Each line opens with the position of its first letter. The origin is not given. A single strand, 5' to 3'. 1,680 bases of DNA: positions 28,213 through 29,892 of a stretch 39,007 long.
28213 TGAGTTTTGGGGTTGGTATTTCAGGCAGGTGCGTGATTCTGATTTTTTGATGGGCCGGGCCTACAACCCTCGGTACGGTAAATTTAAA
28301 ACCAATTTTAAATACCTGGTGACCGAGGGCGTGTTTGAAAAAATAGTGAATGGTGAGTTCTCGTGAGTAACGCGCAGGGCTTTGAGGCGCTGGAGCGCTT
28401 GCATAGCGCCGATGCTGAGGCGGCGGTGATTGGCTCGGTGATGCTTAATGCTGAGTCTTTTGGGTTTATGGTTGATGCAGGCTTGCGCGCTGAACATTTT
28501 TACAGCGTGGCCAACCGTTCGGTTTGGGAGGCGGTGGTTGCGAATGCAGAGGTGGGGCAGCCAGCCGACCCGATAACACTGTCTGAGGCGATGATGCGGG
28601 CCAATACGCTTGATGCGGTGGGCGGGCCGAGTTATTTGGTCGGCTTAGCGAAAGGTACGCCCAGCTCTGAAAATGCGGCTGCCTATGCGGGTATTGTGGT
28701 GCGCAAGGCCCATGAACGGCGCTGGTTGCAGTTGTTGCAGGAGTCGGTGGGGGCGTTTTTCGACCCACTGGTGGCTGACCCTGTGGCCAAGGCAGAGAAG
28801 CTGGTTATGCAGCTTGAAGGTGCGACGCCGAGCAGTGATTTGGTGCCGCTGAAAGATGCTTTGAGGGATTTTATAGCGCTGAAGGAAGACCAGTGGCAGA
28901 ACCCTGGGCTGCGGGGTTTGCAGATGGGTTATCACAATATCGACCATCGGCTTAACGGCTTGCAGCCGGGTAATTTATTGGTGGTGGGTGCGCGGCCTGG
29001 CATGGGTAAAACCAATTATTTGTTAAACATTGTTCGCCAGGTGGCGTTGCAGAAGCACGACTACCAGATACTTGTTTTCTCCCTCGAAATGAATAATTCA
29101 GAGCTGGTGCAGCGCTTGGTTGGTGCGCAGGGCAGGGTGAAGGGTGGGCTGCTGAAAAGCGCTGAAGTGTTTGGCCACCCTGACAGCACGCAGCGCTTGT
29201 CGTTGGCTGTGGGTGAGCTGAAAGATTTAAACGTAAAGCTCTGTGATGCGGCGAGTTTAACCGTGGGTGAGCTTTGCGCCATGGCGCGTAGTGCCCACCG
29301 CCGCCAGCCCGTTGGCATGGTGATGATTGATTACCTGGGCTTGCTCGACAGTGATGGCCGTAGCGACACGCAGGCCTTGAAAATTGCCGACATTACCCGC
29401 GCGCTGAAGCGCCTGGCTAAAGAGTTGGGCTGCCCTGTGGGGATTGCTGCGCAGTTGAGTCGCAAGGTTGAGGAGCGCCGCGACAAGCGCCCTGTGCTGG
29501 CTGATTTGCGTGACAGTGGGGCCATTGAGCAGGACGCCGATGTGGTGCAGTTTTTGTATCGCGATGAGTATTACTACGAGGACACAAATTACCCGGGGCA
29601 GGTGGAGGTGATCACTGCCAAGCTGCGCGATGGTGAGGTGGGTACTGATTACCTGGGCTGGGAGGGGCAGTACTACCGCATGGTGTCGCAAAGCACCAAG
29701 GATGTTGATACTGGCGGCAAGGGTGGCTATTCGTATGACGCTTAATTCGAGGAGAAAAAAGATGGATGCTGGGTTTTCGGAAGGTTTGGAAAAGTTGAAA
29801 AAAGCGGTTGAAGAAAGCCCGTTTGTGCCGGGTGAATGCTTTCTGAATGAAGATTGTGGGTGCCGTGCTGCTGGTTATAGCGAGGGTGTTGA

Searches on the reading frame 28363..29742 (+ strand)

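Call 68: search_protein_families(library=phrogs, proteins=[window:28363-29742:+], max_evalue=0.001)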
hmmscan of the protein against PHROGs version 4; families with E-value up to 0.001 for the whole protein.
window:28363-29742:+ (460 aa): 7 families
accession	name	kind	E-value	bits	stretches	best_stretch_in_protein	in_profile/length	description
phrog_19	-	DNA, RNA and nucleotide metabolism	1.3e-90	306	1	11-441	156-579/621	DnaB-like replicative helicase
phrog_11530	-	unknown function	2.2e-44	152.5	1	287-449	2-165/184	-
phrog_243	-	DNA, RNA and nucleotide metabolism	9.3e-37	127.5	1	190-430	22-253/273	DnaB-like replicative helicase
phrog_239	-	DNA, RNA and nucleotide metabolism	1.1e-29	105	1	173-449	329-605/801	DNA primase/helicase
phrog_23150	-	unknown function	7.1e-11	43.1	1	16-223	9-214/217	-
phrog_19347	-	unknown function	1.7e-10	42.1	1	382-407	1-26/79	-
phrog_5482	-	unknown function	1.2e-05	25.2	1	177-403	21-251/341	-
